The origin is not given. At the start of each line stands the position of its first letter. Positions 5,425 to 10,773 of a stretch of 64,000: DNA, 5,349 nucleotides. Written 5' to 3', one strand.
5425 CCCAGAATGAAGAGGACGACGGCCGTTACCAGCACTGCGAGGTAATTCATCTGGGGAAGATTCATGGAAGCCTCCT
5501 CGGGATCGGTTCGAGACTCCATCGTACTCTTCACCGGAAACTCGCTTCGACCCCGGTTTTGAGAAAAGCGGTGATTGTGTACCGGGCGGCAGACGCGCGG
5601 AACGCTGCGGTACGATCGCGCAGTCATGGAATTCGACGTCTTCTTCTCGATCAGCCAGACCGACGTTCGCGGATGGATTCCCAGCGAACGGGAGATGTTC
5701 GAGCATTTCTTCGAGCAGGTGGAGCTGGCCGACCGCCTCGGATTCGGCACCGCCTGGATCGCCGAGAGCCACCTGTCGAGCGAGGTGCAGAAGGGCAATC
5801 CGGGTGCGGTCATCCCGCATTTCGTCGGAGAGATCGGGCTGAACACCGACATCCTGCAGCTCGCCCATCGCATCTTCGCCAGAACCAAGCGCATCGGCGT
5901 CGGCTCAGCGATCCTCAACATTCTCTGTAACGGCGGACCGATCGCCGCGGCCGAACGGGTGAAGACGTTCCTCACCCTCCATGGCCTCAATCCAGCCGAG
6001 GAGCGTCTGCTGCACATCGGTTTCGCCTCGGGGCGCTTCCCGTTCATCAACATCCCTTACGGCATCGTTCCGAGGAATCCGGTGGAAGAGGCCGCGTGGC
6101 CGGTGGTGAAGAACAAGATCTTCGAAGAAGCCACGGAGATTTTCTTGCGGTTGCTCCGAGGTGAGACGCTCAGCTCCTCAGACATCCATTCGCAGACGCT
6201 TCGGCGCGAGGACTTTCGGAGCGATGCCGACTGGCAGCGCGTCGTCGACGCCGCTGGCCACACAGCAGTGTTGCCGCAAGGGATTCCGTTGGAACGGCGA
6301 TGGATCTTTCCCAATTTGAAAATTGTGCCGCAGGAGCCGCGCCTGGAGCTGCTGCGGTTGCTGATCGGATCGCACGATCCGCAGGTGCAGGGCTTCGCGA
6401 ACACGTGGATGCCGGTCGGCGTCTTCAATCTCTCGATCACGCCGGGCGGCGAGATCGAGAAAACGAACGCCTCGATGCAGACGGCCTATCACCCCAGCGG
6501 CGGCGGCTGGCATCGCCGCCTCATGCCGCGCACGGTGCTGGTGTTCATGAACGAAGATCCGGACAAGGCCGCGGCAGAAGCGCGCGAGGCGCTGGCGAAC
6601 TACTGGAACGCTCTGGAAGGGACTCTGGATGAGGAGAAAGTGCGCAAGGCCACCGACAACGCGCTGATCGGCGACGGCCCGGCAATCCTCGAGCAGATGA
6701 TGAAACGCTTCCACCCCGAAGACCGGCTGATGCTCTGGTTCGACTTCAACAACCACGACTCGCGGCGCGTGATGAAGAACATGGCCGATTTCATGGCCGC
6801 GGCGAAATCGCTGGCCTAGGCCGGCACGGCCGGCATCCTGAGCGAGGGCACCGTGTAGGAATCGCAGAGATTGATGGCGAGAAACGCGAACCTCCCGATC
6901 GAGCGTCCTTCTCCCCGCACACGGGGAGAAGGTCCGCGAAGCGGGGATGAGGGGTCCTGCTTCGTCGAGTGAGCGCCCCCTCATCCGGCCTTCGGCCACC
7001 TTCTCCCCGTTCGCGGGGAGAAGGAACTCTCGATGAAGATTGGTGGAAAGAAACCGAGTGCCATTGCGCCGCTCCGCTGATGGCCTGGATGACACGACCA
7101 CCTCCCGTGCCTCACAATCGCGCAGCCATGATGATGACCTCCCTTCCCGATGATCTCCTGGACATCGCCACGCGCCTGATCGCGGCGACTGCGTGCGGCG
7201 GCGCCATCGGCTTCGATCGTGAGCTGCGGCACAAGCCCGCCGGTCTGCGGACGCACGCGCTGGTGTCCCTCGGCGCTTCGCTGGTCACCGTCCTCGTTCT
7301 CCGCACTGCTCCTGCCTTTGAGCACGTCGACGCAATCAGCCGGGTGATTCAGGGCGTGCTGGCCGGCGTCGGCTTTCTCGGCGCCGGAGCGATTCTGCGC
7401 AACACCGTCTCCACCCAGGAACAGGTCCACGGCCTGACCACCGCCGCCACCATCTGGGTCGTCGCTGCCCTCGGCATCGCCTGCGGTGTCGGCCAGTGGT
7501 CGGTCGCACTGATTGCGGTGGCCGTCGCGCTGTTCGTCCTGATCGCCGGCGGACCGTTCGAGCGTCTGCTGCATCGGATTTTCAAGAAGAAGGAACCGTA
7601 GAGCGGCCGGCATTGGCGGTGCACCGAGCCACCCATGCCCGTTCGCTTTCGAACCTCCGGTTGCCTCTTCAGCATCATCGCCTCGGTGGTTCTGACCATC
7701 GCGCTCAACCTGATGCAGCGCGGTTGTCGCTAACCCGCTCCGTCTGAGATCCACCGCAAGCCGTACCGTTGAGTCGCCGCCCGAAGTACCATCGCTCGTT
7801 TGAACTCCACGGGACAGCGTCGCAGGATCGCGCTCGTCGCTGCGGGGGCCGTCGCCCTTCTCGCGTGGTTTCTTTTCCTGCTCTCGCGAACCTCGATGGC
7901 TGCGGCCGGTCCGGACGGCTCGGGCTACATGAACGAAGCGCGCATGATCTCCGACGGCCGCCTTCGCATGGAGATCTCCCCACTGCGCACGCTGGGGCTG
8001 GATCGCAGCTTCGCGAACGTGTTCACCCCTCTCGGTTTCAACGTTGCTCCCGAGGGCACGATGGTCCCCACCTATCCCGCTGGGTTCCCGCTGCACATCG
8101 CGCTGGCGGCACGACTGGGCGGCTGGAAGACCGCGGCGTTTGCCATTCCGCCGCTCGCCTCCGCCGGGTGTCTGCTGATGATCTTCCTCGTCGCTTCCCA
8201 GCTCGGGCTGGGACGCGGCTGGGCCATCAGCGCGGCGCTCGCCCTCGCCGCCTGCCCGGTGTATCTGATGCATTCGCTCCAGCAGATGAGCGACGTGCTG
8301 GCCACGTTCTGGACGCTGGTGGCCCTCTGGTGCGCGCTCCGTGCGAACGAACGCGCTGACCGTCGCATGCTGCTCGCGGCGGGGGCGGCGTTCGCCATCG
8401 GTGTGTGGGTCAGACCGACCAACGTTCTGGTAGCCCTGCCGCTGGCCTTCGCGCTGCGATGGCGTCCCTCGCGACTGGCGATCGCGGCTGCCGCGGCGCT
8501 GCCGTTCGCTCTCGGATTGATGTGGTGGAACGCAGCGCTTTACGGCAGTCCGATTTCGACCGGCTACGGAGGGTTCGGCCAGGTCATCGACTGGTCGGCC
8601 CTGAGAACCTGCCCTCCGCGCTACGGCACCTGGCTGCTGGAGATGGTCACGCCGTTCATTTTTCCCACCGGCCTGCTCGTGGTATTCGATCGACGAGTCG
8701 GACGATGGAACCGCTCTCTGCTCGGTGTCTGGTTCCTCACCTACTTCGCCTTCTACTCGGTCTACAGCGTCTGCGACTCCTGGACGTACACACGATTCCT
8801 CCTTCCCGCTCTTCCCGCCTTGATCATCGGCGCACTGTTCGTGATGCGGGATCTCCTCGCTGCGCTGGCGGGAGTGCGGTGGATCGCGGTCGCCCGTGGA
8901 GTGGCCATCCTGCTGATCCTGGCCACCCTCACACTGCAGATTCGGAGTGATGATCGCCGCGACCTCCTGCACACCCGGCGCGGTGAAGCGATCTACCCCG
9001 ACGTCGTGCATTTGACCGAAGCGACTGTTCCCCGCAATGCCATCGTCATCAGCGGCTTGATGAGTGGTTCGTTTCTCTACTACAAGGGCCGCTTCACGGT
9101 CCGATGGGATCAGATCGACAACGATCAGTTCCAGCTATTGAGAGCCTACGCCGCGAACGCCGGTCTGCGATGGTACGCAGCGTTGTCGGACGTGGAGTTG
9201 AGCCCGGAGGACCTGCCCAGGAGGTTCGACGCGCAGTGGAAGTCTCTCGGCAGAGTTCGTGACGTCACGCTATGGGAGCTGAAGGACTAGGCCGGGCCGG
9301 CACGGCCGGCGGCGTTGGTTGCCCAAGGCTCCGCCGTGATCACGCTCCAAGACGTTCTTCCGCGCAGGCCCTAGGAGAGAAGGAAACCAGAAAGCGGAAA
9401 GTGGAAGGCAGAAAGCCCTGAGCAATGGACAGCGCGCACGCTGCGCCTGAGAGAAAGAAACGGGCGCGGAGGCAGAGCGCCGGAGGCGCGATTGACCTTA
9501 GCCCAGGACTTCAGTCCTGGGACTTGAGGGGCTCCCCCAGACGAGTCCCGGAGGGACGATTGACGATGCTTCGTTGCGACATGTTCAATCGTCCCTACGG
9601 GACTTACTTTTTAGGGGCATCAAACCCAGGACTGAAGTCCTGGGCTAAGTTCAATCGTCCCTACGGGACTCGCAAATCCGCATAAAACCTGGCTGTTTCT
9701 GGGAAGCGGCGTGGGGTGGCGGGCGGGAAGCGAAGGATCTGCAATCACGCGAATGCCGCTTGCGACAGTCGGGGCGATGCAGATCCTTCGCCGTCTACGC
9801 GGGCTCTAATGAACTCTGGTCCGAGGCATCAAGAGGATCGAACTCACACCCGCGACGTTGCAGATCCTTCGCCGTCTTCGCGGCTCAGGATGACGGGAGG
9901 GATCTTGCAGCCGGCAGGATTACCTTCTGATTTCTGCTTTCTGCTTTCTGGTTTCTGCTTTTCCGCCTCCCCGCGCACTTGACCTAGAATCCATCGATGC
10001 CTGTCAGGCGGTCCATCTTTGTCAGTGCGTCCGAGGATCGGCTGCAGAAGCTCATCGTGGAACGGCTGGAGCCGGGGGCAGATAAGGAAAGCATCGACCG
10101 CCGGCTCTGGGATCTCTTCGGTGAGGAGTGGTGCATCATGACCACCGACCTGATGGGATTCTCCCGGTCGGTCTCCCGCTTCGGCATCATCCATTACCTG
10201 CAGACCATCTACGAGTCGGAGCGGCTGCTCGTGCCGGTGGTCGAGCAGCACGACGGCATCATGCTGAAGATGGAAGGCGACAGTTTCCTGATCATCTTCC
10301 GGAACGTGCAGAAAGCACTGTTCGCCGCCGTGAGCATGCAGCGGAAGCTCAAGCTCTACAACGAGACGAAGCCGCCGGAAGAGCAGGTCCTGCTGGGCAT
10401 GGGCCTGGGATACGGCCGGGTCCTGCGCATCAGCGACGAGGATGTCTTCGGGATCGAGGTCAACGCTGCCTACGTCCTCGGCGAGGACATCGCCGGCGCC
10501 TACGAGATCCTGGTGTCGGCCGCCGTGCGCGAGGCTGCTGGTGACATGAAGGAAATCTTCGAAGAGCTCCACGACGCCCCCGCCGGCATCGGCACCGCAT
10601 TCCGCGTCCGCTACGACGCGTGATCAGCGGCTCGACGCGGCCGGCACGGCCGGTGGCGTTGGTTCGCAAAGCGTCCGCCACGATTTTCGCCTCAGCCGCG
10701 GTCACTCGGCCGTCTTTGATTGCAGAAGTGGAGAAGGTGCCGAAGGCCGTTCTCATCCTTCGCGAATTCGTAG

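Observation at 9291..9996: ~700-bp gene-free region packed with nested inverted and direct repeats and bounded by imperfect inverted termini (MITE-like or structured-RNA locus)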

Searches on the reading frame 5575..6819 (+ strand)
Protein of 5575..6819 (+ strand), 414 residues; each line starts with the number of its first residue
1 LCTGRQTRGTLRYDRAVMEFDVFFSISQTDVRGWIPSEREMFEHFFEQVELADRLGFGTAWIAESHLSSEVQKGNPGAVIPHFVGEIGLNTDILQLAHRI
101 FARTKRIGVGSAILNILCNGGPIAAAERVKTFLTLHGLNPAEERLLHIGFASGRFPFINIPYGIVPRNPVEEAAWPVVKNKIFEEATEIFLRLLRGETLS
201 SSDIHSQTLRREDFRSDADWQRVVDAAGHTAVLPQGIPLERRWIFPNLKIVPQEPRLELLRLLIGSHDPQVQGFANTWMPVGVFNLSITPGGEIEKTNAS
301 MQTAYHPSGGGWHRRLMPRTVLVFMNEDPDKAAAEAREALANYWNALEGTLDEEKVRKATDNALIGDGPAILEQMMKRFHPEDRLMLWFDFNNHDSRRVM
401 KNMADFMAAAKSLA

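Call 11: search_protein_families(library=pfam, proteins=[window:5575-6819:+], max_evalue=0.01)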
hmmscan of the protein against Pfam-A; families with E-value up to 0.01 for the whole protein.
window:5575-6819:+ (414 aa): 1 family
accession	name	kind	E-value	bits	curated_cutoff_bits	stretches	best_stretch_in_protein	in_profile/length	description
PF00296.26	Bac_luciferase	-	8.4e-10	38.9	27.9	1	24-199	4-143/314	Luciferase-like monooxygenase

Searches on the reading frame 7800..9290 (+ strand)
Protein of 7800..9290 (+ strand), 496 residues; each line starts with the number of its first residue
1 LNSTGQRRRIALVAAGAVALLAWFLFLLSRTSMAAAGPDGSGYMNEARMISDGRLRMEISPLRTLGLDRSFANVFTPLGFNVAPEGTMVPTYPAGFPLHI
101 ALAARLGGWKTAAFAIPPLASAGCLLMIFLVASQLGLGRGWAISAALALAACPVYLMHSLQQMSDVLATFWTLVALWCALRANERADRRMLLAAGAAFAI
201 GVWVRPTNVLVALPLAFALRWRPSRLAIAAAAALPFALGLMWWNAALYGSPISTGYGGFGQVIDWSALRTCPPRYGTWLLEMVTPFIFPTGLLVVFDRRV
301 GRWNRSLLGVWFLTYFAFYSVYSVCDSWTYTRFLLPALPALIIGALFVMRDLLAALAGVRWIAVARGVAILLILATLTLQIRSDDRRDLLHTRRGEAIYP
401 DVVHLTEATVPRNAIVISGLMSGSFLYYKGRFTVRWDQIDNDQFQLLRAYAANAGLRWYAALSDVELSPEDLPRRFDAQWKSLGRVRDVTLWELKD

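Call 11: search_protein_families(library=pfam, proteins=[window:7800-9290:+], max_evalue=0.01)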
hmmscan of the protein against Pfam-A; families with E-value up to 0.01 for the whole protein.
window:7800-9290:+ (496 aa): 2 families
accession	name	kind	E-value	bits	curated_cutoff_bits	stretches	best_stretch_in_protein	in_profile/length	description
PF13231.12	PMT_2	-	1.3e-07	32.4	26.1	1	96-226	6-136/160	Dolichyl-phosphate-mannose-protein mannosyltransferase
PF02516.20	STT3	-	0.00028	20.9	24.5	1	110-204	95-190/405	Oligosaccharyl transferase STT3, N-terminal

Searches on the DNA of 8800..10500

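Call 7: search_rna_families(source=window, start=8800, end=10500, threshold=evalue, max_evalue=5, show_alignments=3)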
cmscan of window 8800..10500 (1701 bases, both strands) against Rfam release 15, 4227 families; matches with E-value up to 5: 6.
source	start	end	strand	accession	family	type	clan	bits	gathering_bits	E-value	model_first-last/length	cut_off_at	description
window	9625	9670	+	RF01687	Acido-Lenti-1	Gene; sRNA;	-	57.5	37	6.5e-12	1-46/46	no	Acido-Lenti-1 RNA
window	9476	9521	-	RF01687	Acido-Lenti-1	Gene; sRNA;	-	54.5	37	4.1e-11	1-46/46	no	Acido-Lenti-1 RNA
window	9425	9549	+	RF00195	RsmY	Gene; sRNA;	CL00106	22.6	57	0.0061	1-121/121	no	RsmY RNA family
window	9622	9644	-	RF01687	Acido-Lenti-1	Gene; sRNA;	-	17.6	37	0.44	1-46/46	no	Acido-Lenti-1 RNA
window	9502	9524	+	RF01687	Acido-Lenti-1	Gene; sRNA;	-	17.1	37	0.6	1-46/46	no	Acido-Lenti-1 RNA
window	9546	9602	+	RF04094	MIR537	Gene; miRNA;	-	15.3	100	3.5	1-151/151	no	MIR537 microRNA precursor family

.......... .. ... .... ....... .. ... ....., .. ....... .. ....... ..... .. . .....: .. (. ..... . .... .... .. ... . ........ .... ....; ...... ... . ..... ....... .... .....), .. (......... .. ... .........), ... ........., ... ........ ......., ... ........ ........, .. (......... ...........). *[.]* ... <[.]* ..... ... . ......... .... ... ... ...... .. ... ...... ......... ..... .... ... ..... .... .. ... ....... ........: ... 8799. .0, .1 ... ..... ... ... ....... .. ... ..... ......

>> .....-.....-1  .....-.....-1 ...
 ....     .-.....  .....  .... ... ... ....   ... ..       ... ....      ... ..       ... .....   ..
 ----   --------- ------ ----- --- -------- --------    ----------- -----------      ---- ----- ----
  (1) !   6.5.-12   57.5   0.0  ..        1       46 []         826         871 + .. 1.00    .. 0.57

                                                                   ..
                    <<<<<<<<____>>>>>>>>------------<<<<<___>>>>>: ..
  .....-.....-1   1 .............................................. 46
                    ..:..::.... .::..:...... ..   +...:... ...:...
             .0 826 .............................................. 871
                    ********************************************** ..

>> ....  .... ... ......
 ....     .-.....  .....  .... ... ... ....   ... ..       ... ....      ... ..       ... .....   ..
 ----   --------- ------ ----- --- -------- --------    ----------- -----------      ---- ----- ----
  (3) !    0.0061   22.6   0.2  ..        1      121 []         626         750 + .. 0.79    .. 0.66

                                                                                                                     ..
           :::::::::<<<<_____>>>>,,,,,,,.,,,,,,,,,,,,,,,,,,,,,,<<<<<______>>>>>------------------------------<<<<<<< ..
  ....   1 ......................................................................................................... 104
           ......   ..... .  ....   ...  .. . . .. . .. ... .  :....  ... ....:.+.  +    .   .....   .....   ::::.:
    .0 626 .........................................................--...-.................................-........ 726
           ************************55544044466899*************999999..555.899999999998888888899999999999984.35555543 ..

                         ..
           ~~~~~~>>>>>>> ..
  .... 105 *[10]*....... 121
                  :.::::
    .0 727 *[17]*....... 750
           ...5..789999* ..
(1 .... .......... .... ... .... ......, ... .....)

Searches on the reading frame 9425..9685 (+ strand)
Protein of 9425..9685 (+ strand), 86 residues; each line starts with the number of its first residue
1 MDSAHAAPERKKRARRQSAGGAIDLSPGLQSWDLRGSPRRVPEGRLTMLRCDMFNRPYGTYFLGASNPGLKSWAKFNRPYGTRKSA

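Call 11: search_protein_families(library=pfam, proteins=[window:9425-9685:+], max_evalue=0.01)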
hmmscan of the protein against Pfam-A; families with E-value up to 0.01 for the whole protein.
window:9425-9685:+ (86 aa): 0 families

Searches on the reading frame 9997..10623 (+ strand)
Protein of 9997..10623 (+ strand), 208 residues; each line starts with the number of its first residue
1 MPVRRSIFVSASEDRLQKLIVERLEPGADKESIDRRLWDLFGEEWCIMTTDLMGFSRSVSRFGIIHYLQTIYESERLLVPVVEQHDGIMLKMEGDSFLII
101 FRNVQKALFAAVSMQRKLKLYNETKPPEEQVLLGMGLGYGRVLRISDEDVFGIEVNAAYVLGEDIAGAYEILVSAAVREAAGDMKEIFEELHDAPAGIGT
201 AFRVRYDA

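Call 11: search_protein_families(library=pfam, proteins=[window:9997-10623:+], max_evalue=0.01)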
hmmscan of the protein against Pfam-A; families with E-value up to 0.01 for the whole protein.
window:9997-10623:+ (208 aa): 1 family
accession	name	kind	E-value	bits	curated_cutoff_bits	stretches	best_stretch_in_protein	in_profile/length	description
PF00211.25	Guanylate_cyc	-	0.00067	19.7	21.9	1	44-180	8-154/183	Adenylate and Guanylate cyclase catalytic domain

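Call 19: find_encoding_contigs(protein=window:9997-10623:+, flank=10000, max_places=10)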
Protein window:9997-10623:+ (208 aa): no gene with exactly this product is on record in the collection.
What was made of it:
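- Tried and rejected: An exact-protein look-up of the cyclase ORF, meant to find the source contig, returned nothing on record (call 19).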

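Call 60: find_homologous_proteins(query=window:9997-10623:+, max_evalue=1e-20)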
Query window:9997-10623:+ (208 aa): 1515 proteins with E <= 1e-20 among 1760 candidates; the best 120 are listed.
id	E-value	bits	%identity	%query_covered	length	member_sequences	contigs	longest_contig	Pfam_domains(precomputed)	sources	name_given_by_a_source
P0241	1.3e-119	415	90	100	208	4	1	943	-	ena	-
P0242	3.2e-114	397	88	100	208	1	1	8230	-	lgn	-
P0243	4.7e-113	394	85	100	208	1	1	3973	-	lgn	-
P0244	2.1e-112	391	86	100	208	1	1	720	-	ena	-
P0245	3.6e-112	391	85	100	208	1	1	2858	-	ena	-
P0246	3.0e-91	322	72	99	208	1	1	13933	PF00211.26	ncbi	-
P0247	1.8e-89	317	73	97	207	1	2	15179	PF00211.26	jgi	jgi:adenylate cyclase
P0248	2.3e-89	316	69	100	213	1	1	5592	PF00211.26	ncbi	-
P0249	3.3e-89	316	72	98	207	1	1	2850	PF00211.26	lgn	-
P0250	3.7e-89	316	72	99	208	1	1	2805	PF00211.26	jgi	jgi:class 3 adenylate cyclase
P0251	4.9e-89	315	72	98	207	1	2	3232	PF00211.26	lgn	-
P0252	5.0e-89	315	71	99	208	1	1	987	PF00211.26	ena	-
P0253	5.5e-89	315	67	99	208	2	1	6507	PF00211.26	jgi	-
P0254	5.8e-89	315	67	99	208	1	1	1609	PF00211.26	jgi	jgi:adenylate cyclase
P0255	1.8e-88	313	71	99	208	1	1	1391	PF00211.26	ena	-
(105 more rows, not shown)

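Call 61: find_encoding_contigs(protein=P0242, flank=6000, max_places=2)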
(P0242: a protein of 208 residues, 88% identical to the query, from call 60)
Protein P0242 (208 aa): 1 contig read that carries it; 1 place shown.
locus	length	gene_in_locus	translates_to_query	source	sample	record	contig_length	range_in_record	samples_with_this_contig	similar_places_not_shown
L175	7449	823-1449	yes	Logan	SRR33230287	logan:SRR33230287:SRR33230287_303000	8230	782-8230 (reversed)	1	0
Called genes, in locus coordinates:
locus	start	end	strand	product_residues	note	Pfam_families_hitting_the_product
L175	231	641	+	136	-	PF02308:MgtC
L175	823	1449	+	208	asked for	-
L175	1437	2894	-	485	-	PF00561:Abhydrolase_1, PF00975:Thioesterase (weak), PF12146:Hydrolase_4, PF12697:Abhydrolase_6, PF00561:Abhydrolase_1, PF12146:Hydrolase_4 (weak), PF00561:Abhydrolase_1, PF12697:Abhydrolase_6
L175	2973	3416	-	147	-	PF13380:CoA_binding_2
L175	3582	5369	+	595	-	PF00082:Peptidase_S8, PF02225:PA, PF00082:Peptidase_S8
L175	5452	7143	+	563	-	PF05922:Inhibitor_I9 (weak), PF00082:Peptidase_S8, PF02225:PA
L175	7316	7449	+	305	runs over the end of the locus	?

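Call 62: find_encoding_contigs(protein=P0243, flank=4000, max_places=2)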
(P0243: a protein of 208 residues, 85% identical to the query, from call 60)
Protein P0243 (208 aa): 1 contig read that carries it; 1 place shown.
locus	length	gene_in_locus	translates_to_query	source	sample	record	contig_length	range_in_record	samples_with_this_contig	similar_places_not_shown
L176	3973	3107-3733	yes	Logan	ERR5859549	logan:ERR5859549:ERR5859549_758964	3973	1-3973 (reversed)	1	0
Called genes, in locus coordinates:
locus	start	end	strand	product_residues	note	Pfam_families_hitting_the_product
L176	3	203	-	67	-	?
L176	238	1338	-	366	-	PF25919:BSH_CusB (faint), PF25917:BSH_RND, PF25881:HH_YBHG (weak), PF25885:HH_EMRA (weak), PF25990:Beta-barrel_YknX (faint), PF26002:Beta-barrel_AprE (weak)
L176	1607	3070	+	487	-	PF13231:PMT_2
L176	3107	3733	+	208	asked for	-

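Call 63: find_encoding_contigs(protein=P0245, flank=4000, max_places=2)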
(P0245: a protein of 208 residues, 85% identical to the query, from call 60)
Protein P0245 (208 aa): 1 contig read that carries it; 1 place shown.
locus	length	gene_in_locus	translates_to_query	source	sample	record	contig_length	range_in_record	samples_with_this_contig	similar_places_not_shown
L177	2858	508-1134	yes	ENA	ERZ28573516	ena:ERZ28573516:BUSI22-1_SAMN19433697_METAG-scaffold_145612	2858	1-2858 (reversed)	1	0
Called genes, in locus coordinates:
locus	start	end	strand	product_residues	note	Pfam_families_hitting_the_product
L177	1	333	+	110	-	?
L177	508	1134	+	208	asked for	-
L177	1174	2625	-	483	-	PF00561:Abhydrolase_1, PF00975:Thioesterase (faint), PF12146:Hydrolase_4, PF12697:Abhydrolase_6, PF00561:Abhydrolase_1, PF00561:Abhydrolase_1, PF12146:Hydrolase_4, PF12697:Abhydrolase_6, +1 more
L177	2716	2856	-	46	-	?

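Call 64: find_encoding_contigs(protein=P0246, flank=5000, max_places=2)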
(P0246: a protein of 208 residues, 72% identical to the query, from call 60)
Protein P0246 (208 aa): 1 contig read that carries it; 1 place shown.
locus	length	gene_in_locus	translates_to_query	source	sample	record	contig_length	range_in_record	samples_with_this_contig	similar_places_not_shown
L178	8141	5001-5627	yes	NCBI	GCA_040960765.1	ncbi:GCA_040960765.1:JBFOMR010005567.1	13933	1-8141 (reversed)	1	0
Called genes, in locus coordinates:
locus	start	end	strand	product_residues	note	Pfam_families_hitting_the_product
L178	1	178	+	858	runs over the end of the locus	PF00069:Pkinase, PF07714:PK_Tyr_Ser-Thr, PF13424:TPR_12 (weak), PF23914:TPR_CcmH_CycH (weak), PF14559:TPR_19, PF13432:TPR_16 (weak), PF13424:TPR_12 (weak), PF00515:TPR_1 (weak), +14 more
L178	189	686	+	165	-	-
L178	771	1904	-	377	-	PF11138:DUF2911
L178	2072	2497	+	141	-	PF01957:NfeD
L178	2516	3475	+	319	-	PF01145:Band_7, PF16200:Band_7_C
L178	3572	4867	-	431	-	PF02550:AcetylCoA_hydro, PF13336:AcetylCoA_hyd_C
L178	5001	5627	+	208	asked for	PF00211:Guanylate_cyc (weak)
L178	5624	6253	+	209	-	PF05728:UPF0227, PF12697:Abhydrolase_6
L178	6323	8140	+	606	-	?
